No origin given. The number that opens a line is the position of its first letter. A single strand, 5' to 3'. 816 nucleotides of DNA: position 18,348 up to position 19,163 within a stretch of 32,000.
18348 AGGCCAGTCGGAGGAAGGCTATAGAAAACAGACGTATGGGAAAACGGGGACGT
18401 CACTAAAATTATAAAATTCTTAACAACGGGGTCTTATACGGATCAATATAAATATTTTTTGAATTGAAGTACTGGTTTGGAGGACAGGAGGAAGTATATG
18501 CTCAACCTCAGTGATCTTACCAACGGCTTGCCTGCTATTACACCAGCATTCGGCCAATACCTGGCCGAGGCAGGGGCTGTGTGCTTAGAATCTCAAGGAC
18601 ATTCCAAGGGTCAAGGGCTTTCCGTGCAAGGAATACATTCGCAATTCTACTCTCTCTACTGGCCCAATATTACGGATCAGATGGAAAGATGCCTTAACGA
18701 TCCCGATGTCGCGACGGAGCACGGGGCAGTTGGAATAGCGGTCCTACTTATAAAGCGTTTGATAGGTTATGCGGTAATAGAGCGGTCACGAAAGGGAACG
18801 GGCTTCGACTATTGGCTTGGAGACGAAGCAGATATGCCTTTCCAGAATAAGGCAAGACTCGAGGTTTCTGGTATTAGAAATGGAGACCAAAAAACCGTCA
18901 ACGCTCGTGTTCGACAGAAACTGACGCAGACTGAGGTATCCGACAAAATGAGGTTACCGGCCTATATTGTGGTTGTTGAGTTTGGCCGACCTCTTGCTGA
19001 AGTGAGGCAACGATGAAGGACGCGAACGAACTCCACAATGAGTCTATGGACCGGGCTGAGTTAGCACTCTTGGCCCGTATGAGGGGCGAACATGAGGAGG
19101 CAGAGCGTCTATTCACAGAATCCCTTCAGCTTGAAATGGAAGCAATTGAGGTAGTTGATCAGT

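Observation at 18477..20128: Unassignable, translationally coupled two-gene operon (PD-(D/E)xK-like small protein + 371-aa helical-repeat/unknown protein) inside a defence-gene neighbourhood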

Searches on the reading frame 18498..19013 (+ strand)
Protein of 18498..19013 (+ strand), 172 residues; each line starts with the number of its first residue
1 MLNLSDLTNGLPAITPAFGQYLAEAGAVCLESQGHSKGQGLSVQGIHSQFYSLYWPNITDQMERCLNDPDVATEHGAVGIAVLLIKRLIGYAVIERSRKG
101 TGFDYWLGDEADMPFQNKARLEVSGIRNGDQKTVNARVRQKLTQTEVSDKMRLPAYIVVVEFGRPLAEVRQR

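Call 4: search_protein_families(library=pfam, proteins=[window:18498-19013:+], max_evalue=1)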
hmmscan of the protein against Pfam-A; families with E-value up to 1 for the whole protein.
window:18498-19013:+ (172 aa): 0 families

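Call 5: search_protein_families(library=padloc, proteins=[window:18498-19013:+], max_evalue=1)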
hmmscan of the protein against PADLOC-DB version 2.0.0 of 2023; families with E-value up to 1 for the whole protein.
window:18498-19013:+ (172 aa): 0 families

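Call 7: search_protein_families(library=ncbifam, proteins=[window:18498-19013:+], max_evalue=0.1)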
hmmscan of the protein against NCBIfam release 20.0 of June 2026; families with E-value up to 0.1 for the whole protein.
window:18498-19013:+ (172 aa): 1 family
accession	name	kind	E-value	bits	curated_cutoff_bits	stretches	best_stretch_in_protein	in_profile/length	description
NF007493.0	PRK10089.1-2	equivalog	0.035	14.2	160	1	129-166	7-43/112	tRNA-binding protein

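Call 9: find_homologous_proteins(query=window:18498-19013:+)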
Query window:18498-19013:+ (172 aa): 1790 proteins with E <= 0.001 among 1860 candidates; the best 120 are listed.
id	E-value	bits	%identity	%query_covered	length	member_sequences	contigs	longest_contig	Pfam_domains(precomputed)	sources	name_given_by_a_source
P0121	7.9e-98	343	90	100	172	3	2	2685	-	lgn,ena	-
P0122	1.8e-94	332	87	100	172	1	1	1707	-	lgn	-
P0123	4.2e-92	324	86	99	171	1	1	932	-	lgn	-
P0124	1.2e-91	323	84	100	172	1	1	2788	-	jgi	jgi:hypothetical protein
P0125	5.8e-90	317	82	100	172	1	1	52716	-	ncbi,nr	ncbi:MAG: hypothetical protein C0399_04245 [Syntrophus sp. (in: bacteria)]|nr:hypothetical protein [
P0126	1.1e-89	316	83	100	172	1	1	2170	-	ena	-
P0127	1.4e-87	309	80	100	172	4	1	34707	-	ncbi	ncbi:MAG: hypothetical protein ACYC9M_02570 [Desulfobulbaceae bacterium]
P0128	2.0e-87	309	80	100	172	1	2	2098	-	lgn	-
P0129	3.7e-87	308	80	99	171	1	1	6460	-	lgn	-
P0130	1.4e-86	306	82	100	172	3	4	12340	-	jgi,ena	jgi:hypothetical protein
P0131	5.3e-80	285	72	100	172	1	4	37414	-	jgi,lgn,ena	-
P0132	1.4e-79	283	73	100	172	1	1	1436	-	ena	-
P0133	3.4e-78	279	70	100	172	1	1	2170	-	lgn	-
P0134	9.7e-78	277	73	100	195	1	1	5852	-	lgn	-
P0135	2.3e-77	276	73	100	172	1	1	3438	-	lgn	-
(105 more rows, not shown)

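Call 15: search_solved_structures(query=A1, max_evalue=10, show_alignments=2)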
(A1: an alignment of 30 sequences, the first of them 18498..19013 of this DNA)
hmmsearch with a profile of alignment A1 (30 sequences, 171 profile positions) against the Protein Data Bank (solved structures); distinct sequences matched with E-value up to 10: 0.

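Call 17: find_related_loci(query=A1, collection=genome_contigs, flank=10000)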
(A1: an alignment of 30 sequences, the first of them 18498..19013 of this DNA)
Query A1 (172 aa) in genome_contigs; peptide patterns used: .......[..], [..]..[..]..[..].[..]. (x = any residue, [..] = any of these).
353 stretches matched a pattern; 312 encode a relative of the query (tblastn E <= 1e-3); the best 80 are kept; 80 distinct loci.
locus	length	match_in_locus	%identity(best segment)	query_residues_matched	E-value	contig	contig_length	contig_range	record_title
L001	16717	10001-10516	82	1-172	4e-97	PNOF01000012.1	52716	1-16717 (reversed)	MAG: Syntrophus sp. (in: bacteria) isolate SW.3.55 SW_1000293_52716, whole genome shotgun sequence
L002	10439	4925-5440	67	1-172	3e-81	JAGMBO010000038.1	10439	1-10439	MAG: Candidatus Eisenbacteria bacterium isolate RS_16_23 ZL425.bin.23.fa_38, whole genome shotgun sequence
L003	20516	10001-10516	67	1-172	2e-78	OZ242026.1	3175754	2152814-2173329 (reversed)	MAG: Nitrospirales bacterium isolate ad4af3c8-44ab-4a5f-8523-14f9326d4af7 genome assembly, chromosome: 1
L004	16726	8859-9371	64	1-172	1e-74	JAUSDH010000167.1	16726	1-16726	MAG: Candidatus Brocadiaceae bacterium isolate E14_concoct.bin.99 E14_k141_117285, whole genome shotgun sequence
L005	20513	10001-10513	66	1-172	6e-75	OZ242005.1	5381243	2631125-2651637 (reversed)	MAG: Candidatus Latescibacterota bacterium isolate 4361563e-baaa-404a-b280-629f4181b36f genome assembly, chromosome: 1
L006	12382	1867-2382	64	1-172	1e-73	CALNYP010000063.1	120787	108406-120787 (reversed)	MAG: uncultured bacterium isolate LOGT_bin.0176 genome assembly, contig: contig_33527, whole genome shotgun sequence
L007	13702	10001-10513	65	1-172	6e-72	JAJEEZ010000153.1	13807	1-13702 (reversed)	MAG: Candidatus Latescibacterota bacterium isolate p16x34bins.62 k141_523754, whole genome shotgun sequence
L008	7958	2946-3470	64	1-172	6e-72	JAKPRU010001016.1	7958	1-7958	MAG: Candidatus Omnitrophota bacterium isolate JPNA_maxbin.304_sub k141_946521, whole genome shotgun sequence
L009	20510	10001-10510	64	1-172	3e-71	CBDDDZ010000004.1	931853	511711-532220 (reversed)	MAG: Candidatus Latescibacterota bacterium isolate 2fef8444-24d4-470e-a0f0-8c307ac56c94 genome assembly, contig: contig_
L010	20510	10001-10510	65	1-172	3e-71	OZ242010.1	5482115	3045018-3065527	MAG: Candidatus Latescibacterota bacterium isolate 318c57a3-5c92-4b38-acc3-b9680ed3e2d2 genome assembly, chromosome: 1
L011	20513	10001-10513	63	1-172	9e-70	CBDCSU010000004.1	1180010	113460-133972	MAG: Candidatus Latescibacterota bacterium isolate 2ecd85b3-648f-40fe-bdc7-c449d976e5a8 genome assembly, contig: contig_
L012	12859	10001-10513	61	1-172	1e-69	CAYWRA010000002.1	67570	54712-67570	MAG TPA_asm: uncultured bacterium isolate binchicken_co261_19 genome assembly, contig: NODE_5_length_67570_cov_6.321158,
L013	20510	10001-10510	62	2-172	2e-68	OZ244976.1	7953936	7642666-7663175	MAG: Vicinamibacterales bacterium isolate 759df215-7f35-4b58-97f0-56a84cd7420d genome assembly, chromosome: 2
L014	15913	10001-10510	63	1-172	1e-67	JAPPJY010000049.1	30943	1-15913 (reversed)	MAG: Gemmatimonadota bacterium isolate RHO2_bin_5 NODE_2094_length_30943_cov_33.832038, whole genome shotgun sequence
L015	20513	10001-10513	61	1-172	5e-67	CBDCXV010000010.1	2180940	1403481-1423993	MAG: Candidatus Latescibacterota bacterium isolate a04b77f4-1c6a-4467-bb03-95175eeb39fb genome assembly, contig: contig_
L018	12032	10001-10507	63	1-172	4e-66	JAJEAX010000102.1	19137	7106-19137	MAG: Candidatus Latescibacterota bacterium isolate jk18x7bins.9 k141_38462, whole genome shotgun sequence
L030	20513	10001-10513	57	1-169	7e-61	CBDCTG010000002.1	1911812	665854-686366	MAG: Dehalococcoidia bacterium isolate 4ff42160-3ad2-402c-a149-9455d4d66828 genome assembly, contig: contig_2, whole gen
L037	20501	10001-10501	60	2-169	4e-60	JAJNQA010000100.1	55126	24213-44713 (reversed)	MAG: Heliomicrobium sp. isolate MAG_31 k141_369201, whole genome shotgun sequence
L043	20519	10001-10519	56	2-172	2e-59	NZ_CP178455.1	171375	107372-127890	Anabaena azotica SJ-1 plasmid punname1, complete sequence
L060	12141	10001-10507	56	2-169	1e-58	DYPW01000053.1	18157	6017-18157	MAG TPA_asm: Caldilinea aerophila isolate SulCav_GS10_10_44_43 SulCav_GS10_10_4212_length_18157_cov_22_608165, whole gen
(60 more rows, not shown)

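Call 21: predict_structure(alignment_id=A1)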
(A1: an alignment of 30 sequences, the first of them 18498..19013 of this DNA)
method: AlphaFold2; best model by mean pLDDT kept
length: 172 residues; sequences in the alignment: 30
mean_pLDDT: 90.7   pTM: 0.88
mean pLDDT of the five models: 90.7, 90.6, 90.1, 88.8, 88.3
residues with pLDDT >= 90: 129; 70-90: 33; 50-70: 9; < 50: 1
segments of 3 or more residues with pLDDT < 50: none
pLDDT, mean of each block of 10 residues (from residue 1): 95 94 96 96 94 94 89 96 94 88 85 72 95 95 75 89 96 87
secondary structure, 60 per line:
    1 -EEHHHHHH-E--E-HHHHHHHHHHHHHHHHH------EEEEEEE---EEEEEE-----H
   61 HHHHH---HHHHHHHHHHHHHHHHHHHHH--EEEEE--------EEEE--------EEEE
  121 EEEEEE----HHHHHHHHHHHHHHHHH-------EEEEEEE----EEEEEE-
elements in order: H4-9 H16-32 E39-45 E49-54 H60-65 H69-89 E92-96 E105-108 E117-126 H131-147 E155-161 E166-171

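Call 25: fold_search(model_id=the predicted structure, library=pdb)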
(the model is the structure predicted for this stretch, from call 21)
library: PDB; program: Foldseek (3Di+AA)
matches with E <= 10: 384; with E <= 0.001: 0
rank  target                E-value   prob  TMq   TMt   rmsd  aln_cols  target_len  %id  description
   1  7zrz_CP1              3.1e-03  0.97  0.36  0.30   8.2       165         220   15  Structure of the human tRNA splicing endonuclease defines substrate recognition (released 2023-05-17)
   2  9qcc_M                7.9e-03  0.94  0.35  0.17   7.6       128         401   17  Activated XauSPARDA filament assembly with bound dsDNA substrate (released 2025-12-17)
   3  9qcc_Y                2.6e-02  0.92  0.32  0.16   5.5       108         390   15  Activated XauSPARDA filament assembly with bound dsDNA substrate (released 2025-12-17)
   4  1a79_A                3.1e-02  0.89  0.40  0.40  11.7       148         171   16  CRYSTAL STRUCTURE OF THE TRNA SPLICING ENDONUCLEASE FROM METHANOCOCCUS JANNASCHII (released 1999-06-01)
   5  3iey_B                3.9e-02  0.72  0.31  0.34   6.0       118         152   13  Crystal Structure of the functional Nanoarchaeum equitans tRNA splicing endonuclease (released 2009-09-01)
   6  9qcc_A                4.2e-02  0.82  0.36  0.17   7.0       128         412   18  Activated XauSPARDA filament assembly with bound dsDNA substrate (released 2025-12-17)
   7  9jsz_J                6.4e-02  0.82  0.33  0.16   6.1       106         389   10  active NbaSPARDA complexes (released 2025-04-02)
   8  9qcc_Q                7.3e-02  0.60  0.33  0.16   7.6       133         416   15  Activated XauSPARDA filament assembly with bound dsDNA substrate (released 2025-12-17)
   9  7esz_C                7.7e-02  0.69  0.35  0.11   7.3       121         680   11  Crystal structure of the complex formed by Wolbachia cytoplasmic incompatibility factors CinA and CinB with Mn2+ from  (released 2021-11-10)
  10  2cv8_B                8.8e-02  0.38  0.36  0.34  12.0       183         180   14  Crystal structure of tRNA-intron endonuclease from Sulfolobus tokodaii (released 2005-12-01)
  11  8hmz_A                8.8e-02  0.33  0.34  0.22  21.1       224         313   11  Cryo-EM structure of the human post-catalytic TSEN/pre-tRNA complex (released 2023-04-19)
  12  9vx6_T                9.9e-02  0.84  0.34  0.16   4.5        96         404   14  Helical structure of gRNA-tDNA SPARDA complex (released 2026-01-14)
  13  8hmy_B                1.2e-01  0.60  0.35  0.24  12.5       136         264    9  Cryo-EM structure of the human pre-catalytic TSEN/pre-tRNA complex (released 2023-04-19)
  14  9l5r_A                1.3e-01  0.60  0.24  0.03   6.7        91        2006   11  Cryo-EM structure of the thermophile spliceosome (state ILS) (released 2025-03-12)
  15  7zrz_AP1              1.3e-01  0.75  0.36  0.34   6.4       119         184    6  Structure of the human tRNA splicing endonuclease defines substrate recognition (released 2023-05-17)
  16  9jt2_B                1.3e-01  0.41  0.31  0.15   7.9       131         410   11  substrate-bound NbaSPARDA complexes (released 2025-04-02)
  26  9vx6_X                2.5e-01  0.35  0.33  0.16   7.7       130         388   10  Helical structure of gRNA-tDNA SPARDA complex (released 2026-01-14)
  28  9jt2_F                2.8e-01  0.54  0.33  0.15   4.8       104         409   12  substrate-bound NbaSPARDA complexes (released 2025-04-02)
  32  9vx6_P                3.0e-01  0.41  0.30  0.15   5.5        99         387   13  Helical structure of gRNA-tDNA SPARDA complex (released 2026-01-14)
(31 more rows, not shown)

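Call 35: search_protein_representatives(alignment_id=A1)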
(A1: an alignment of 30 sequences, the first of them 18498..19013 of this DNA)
Query: 30 sequences, 171 profile positions. Proteins with E-value up to 0.001 (for the whole library): 2080; up to 1e-10: 1473; up to 1e-30: 581. The best 150 are listed.
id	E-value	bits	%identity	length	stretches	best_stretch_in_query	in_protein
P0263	5.5e-61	221.2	-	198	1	1-171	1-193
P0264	5.8e-61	221.1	-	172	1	1-171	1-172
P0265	1.8e-60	219.5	-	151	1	22-171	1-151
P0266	1.8e-60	219.5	-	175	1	2-166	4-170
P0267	2.7e-60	219.0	-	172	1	1-171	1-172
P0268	8.0e-60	217.4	-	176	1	2-170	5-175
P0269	6.7e-59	214.4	-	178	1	1-169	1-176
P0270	1.4e-58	213.4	-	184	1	2-170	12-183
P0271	2.7e-58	212.5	-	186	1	7-168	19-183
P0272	6.3e-58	211.2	-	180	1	2-168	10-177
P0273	1.6e-57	209.9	-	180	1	2-170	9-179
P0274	2.1e-57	209.6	-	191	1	2-170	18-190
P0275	2.8e-57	209.2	-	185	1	2-167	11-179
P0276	3.6e-57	208.8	-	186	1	2-170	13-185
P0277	5.1e-56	205.0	-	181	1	1-170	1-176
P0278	1.1e-55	204.0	-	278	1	2-168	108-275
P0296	5.3e-54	198.5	-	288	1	2-169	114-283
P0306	6.7e-53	194.9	-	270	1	1-171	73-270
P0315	2.6e-51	189.7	-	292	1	2-167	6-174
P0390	1.4e-46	174.3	-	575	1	2-165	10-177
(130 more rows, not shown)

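Call 36: search_protein_families(library=pfam, alignment_id=A3, max_evalue=0.0001)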
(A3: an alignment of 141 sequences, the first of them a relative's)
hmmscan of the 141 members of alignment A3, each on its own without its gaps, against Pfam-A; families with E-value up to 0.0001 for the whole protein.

A. member 1, L001:9622-9834:+ (71 aa): 0 families

B. families by the number of members that match (of 141 scanned): 141 families (the first 25 are shown)
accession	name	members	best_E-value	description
PF00583.31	Acetyltransf_1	4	1.1e-18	Acetyltransferase (GNAT) family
PF13508.13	Acetyltransf_7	4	3e-13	Acetyltransferase (GNAT) domain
PF13673.13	Acetyltransf_10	4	8e-09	Acetyltransferase (GNAT) domain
PF14385.11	DUF4416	3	1.3e-51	Domain of unknown function (DUF4416)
PF00004.35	AAA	3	9.3e-47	ATPase family associated with various cellular activities (AAA)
PF00775.27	Dioxygenase_C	3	1.3e-27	Dioxygenase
PF13304.12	AAA_21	3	1.7e-21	AAA domain, putative AbiEii toxin, Type IV TA system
PF01168.26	Ala_racemase_N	3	2.1e-20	Alanine racemase, N-terminal domain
PF14031.13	D-ser_dehydrat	3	8.5e-20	Putative serine dehydratase domain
PF13175.12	AAA_15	3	6.6e-10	AAA ATPase domain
PF02463.25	SMC_N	3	3.5e-09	RecF/RecN/SMC N terminal domain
PF18506.7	RelB-like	3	3.5e-09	RelB Antitoxin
PF13401.12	AAA_22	3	9.3e-06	AAA domain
PF00009.33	GTP_EFTU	2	1.2e-60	Elongation factor Tu GTP binding domain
PF01274.28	MS_TIM-barrel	2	6.9e-48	Malate synthase, TIM barrel domain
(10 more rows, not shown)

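Call 37: search_protein_families(library=padloc, alignment_id=A3, max_evalue=0.00001)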
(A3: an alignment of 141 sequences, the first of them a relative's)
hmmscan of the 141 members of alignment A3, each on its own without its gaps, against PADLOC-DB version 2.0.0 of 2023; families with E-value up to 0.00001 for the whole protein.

A. member 1, L001:9622-9834:+ (71 aa): 0 families

B. families by the number of members that match (of 141 scanned): 340 families (the first 25 are shown)
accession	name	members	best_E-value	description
PDLC04134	mad2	3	1.9e-33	mads_2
PDLC02980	AriA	3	3.4e-23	-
PDLC02335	AbiLi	3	3.6e-22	AbiLi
PDLC03878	NsnB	3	1.1e-17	-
PDLC04182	HEC-01A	3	2.9e-17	-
PDLC04541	PDC-M25A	3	8.8e-17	-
PDLC04135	mad3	3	3e-15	mads_3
PDLC00304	PtuA1|PtuA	3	3.6e-14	AAA ATPase domain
PDLC04164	AriA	3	1e-13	-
PDLC04178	HEC-01A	3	1.9e-13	-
PDLC04175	HEC-01A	3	2.1e-13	-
PDLC04611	PDC-M38A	3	1.5e-12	-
PDLC04179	HEC-01A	3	2e-12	-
PDLC02336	AbiLi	3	5.9e-12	AbiLi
PDLC00279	PtuA1|PtuA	3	1.3e-11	AAA ATPase domain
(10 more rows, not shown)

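Call 38: search_dna_similar(query=window:18498-19013:+, collection=plasmids, mode=protein, max_evalue=0.001, max_rows=40)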
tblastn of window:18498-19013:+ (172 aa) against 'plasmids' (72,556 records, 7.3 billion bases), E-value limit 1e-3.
Records with a match: 4; places in all: 4; records where one place covers at least 80% of the query: 4.
Best place of each record, by identity: <60% 4.
By first word of the organism name: Leptolyngbya 2; Anabaena 1; Hymenobacter 1.
By predicted mobility (MOB-suite, as given by PLSDB): non-mobilizable 3; conjugative 1.
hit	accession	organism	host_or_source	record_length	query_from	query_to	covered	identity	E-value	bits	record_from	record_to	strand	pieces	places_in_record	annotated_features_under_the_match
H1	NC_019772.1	Anabaena cylindrica PCC 7122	water, most likely pond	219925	2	172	99%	56.3%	2e-56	197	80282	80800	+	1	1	hypothetical protein (x2)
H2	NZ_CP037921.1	Hymenobacter radiodurans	single cell,soil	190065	2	172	99%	40.8%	4e-27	113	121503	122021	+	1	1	hypothetical protein | sugar transferase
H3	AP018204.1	Leptolyngbya boryana NIES-2135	-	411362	18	172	90%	40.3%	3e-26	110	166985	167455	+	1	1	hypothetical protein (x2)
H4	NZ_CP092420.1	Leptolyngbya boryana IU 594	-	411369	18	172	90%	40.3%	3e-26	110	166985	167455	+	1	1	hypothetical protein (x2)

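Call 39: search_dna_similar(query=window:18498-19013:+, collection=phages, mode=protein, max_evalue=0.001, max_rows=20)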
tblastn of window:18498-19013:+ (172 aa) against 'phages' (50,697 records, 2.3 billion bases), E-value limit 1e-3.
No match.
